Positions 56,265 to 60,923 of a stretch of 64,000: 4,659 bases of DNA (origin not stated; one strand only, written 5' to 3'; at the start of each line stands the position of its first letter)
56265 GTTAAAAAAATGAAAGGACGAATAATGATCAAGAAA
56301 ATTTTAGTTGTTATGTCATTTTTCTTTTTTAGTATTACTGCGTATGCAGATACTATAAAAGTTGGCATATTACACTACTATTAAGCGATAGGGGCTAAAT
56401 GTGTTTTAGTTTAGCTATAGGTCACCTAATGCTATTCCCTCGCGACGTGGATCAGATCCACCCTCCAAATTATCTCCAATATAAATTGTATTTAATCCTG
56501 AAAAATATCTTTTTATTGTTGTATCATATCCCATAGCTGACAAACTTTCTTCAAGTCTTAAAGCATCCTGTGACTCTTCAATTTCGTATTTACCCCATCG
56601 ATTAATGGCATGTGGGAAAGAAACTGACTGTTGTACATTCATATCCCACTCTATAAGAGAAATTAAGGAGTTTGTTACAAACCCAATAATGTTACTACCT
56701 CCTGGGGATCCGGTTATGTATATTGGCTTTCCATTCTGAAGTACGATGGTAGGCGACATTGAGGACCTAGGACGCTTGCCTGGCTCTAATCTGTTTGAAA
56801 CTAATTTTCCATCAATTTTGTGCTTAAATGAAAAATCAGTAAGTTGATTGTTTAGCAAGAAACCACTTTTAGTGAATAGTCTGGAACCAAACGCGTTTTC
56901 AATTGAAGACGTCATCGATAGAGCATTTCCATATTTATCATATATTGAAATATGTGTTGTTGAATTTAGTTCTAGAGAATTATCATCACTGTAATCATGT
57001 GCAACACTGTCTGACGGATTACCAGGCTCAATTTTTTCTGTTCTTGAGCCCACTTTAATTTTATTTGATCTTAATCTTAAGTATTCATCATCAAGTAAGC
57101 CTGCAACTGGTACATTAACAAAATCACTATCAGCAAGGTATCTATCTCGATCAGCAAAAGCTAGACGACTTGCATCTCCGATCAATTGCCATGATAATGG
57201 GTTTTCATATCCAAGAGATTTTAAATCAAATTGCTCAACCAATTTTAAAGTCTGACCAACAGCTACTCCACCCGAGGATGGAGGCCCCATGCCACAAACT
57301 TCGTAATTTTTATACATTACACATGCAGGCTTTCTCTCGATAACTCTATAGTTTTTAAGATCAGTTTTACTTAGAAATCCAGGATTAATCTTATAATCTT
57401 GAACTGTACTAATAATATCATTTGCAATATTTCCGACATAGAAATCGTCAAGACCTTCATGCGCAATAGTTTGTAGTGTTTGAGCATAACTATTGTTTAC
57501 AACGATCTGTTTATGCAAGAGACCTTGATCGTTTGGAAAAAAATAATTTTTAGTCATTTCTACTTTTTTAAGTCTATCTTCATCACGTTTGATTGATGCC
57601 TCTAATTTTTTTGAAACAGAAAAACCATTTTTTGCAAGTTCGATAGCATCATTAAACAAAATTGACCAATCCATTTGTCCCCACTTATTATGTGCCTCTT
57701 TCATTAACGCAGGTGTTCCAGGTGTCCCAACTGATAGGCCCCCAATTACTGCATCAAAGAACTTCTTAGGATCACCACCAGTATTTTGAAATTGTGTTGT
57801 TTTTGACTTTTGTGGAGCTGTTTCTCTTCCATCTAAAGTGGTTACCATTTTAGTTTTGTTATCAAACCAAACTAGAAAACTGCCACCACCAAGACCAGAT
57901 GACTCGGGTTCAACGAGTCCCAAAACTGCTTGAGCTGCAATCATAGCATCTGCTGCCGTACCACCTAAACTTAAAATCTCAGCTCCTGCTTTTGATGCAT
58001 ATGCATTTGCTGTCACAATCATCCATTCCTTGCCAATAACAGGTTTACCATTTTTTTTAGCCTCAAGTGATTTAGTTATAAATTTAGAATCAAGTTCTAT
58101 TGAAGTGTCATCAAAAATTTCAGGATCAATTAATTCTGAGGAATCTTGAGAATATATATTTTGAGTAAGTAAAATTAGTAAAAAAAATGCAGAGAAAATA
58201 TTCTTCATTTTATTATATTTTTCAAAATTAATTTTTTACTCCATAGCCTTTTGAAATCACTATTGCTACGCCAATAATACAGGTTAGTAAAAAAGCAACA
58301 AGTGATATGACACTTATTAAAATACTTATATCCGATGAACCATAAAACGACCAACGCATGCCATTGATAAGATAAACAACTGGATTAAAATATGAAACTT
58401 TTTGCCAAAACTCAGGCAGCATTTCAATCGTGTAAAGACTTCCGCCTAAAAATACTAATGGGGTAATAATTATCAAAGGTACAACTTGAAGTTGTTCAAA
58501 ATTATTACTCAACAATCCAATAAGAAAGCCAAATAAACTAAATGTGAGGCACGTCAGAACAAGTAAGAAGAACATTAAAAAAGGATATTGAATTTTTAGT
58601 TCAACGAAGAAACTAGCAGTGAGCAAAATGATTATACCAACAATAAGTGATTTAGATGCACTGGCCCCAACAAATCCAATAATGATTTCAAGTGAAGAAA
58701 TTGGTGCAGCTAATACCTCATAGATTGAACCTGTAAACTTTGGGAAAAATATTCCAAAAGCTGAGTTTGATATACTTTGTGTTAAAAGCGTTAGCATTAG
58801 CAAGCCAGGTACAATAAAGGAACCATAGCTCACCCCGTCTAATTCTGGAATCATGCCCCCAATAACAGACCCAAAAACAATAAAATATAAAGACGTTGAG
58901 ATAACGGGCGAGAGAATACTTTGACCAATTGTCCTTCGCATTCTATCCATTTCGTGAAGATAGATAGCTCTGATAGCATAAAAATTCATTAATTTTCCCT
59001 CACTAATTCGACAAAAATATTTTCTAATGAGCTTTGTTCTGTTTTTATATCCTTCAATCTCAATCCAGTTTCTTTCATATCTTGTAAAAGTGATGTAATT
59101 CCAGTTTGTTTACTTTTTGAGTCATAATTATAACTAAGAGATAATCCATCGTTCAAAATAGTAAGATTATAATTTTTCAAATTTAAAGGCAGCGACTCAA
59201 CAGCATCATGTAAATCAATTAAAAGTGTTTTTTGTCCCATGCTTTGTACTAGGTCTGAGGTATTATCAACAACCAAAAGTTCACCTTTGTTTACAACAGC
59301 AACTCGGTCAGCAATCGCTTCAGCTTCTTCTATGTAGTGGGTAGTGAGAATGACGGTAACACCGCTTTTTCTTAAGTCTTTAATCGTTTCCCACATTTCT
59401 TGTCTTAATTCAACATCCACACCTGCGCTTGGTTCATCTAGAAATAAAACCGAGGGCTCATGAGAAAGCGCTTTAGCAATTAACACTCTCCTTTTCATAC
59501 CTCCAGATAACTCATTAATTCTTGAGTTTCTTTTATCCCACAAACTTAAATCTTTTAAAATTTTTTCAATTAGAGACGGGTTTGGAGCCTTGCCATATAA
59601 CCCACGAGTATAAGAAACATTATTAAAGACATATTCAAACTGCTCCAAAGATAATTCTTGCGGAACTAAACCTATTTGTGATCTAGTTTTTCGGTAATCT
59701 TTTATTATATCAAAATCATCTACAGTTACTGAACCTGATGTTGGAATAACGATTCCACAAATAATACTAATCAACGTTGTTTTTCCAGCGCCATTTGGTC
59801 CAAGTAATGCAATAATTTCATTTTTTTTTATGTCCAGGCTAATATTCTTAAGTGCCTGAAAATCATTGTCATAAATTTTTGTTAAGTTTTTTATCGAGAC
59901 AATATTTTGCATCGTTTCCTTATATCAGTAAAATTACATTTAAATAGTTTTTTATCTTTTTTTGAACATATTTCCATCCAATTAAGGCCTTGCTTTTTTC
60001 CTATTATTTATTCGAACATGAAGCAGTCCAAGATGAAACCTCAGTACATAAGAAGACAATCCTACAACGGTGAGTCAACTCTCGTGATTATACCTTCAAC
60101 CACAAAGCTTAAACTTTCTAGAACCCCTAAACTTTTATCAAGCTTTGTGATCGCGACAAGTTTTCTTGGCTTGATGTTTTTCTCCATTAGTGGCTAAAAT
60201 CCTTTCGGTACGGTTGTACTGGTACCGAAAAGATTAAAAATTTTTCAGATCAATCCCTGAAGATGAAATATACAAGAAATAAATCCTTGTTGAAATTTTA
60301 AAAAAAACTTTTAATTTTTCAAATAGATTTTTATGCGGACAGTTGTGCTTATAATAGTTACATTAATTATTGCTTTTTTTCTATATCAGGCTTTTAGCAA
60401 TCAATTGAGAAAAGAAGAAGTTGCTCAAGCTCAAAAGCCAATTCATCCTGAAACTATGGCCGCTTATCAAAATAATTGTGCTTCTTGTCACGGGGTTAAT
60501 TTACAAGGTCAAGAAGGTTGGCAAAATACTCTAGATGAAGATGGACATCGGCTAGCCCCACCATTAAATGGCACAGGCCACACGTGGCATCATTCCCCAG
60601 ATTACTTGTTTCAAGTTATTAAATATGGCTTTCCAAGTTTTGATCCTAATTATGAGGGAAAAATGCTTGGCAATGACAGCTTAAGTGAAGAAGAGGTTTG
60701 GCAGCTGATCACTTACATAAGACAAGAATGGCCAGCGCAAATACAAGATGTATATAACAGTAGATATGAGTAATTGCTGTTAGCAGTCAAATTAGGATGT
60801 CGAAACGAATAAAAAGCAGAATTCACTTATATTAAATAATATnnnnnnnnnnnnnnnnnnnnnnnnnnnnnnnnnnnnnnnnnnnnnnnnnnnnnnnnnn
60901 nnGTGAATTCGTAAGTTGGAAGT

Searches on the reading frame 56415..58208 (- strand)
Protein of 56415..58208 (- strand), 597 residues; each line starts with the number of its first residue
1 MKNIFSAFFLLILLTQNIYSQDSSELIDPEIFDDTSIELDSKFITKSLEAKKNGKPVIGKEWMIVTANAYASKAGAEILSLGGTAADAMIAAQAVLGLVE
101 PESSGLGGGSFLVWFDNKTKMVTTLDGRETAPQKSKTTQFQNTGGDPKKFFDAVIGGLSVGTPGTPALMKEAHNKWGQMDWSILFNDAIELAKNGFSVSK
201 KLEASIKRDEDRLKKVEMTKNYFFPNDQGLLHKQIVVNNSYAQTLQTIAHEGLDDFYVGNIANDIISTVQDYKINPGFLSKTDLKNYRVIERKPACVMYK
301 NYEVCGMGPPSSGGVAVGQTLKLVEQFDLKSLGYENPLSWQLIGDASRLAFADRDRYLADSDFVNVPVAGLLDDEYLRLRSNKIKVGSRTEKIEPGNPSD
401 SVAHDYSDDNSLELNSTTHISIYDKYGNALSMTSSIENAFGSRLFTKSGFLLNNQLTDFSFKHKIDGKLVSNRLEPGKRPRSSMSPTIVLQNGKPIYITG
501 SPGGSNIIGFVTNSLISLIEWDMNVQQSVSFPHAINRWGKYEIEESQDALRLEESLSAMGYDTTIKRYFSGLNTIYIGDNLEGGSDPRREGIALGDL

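Call 9: search_protein_families(library=pfam, proteins=[window:56415-58208:-])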
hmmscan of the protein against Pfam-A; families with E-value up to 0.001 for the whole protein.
window:56415-58208:- (597 aa): 1 family
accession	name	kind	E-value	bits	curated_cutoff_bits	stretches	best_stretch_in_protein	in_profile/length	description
PF01019.26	G_glu_transpept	-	2.1e-143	479.3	27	1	77-591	2-512/512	Gamma-glutamyltranspeptidase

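Call 11: find_encoding_contigs(protein=window:56415-58208:-, flank=10000, max_places=10)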
Protein window:56415-58208:- (597 aa): no gene with exactly this product is on record in the collection.

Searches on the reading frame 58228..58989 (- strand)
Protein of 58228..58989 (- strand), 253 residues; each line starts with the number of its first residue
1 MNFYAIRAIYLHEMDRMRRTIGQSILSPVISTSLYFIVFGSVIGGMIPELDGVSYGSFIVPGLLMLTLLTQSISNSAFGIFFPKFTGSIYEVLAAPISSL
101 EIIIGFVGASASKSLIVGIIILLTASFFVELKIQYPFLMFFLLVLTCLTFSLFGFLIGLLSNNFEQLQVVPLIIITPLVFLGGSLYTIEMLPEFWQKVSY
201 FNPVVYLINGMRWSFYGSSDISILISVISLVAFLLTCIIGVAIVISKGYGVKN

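Call 9: search_protein_families(library=pfam, proteins=[window:58228-58989:-])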
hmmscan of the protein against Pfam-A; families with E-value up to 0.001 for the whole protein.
window:58228-58989:- (253 aa): 2 families
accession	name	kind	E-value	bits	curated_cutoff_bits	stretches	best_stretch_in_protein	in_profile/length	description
PF01061.29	ABC2_membrane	-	6.9e-34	117.7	26.9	1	6-216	3-211/211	ABC-2 type transporter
PF12698.13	ABC2_membrane_3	-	2.9e-12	46.8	31.6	1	54-241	159-345/347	ABC-2 family transporter protein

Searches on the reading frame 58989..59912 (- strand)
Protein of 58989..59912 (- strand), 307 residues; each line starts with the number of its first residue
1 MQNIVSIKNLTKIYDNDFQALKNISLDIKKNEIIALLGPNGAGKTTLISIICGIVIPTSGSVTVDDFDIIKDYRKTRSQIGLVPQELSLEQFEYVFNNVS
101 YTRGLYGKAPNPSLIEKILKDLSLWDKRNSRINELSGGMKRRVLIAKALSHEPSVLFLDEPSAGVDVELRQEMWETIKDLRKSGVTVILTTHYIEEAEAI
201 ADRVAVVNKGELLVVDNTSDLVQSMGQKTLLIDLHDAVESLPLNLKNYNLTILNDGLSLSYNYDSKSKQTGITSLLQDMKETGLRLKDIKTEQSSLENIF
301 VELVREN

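Call 9: search_protein_families(library=pfam, proteins=[window:58989-59912:-])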
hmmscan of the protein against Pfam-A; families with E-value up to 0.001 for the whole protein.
window:58989-59912:- (307 aa): 9 families
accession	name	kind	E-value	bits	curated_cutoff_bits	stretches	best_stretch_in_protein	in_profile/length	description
PF00005.33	ABC_tran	-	5.8e-35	121.3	25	1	21-162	1-136/137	ABC transporter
PF13304.12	AAA_21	-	3.6e-12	47.4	27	1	131-192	234-298/304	AAA domain, putative AbiEii toxin, Type IV TA system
PF13175.12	AAA_15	-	4e-08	33.7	32.1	1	13-52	6-44/374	AAA ATPase domain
PF00931.28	NB-ARC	-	7.5e-06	25.8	23.5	0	113-227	65-170/248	NB-ARC domain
PF00004.35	AAA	-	1.2e-05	26.1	21.2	1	35-197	2-114/131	ATPase family associated with various cellular activities (AAA)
PF13479.12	AAA_24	-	2.8e-05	24.5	27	0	168-198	105-135/195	AAA domain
PF02463.25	SMC_N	-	3.7e-05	23.7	40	0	10-51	2-44/220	RecF/RecN/SMC N terminal domain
PF02367.23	TsaE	-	0.00021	21.7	26.6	1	22-76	12-65/128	Threonylcarbamoyl adenosine biosynthesis protein TsaE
PF13476.12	AAA_23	-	0.00063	20.9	27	0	17-54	6-42/201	AAA domain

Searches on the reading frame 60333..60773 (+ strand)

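Call 72: search_protein_families(library=ncbifam, proteins=[window:60333-60773:+])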
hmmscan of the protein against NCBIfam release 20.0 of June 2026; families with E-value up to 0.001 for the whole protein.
window:60333-60773:+ (146 aa): 6 families
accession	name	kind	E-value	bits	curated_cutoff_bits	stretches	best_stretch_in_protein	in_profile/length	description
NF050122.1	bc1_QcrC_actin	exception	2.2e-08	33.7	200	1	3-130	7-115/253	cytochrome bc1 complex diheme cytochrome c subunit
NF011054.0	PRK14486.1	equivalog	6.3e-08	32.5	447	1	39-132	216-290/294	putative bifunctional cbb3-type cytochrome c oxidase subunit II/cytochrome c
NF045773.1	cytochro_C550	exception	5.4e-06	26.3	125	1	8-62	18-73/118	cytochrome c550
TIGR00782.1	ccoP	equivalog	8.9e-06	25.2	179.95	1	37-134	106-194/285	cytochrome-c oxidase, cbb3-type subunit III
NF045774.1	cytochro_C551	exception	1.4e-05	25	118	1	22-62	20-63/110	cytochrome c551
NF045939.1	MHJ_0274_fam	hypoth_equivalog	0.00045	20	80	1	3-51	5-53/165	MHJ_0274 family protein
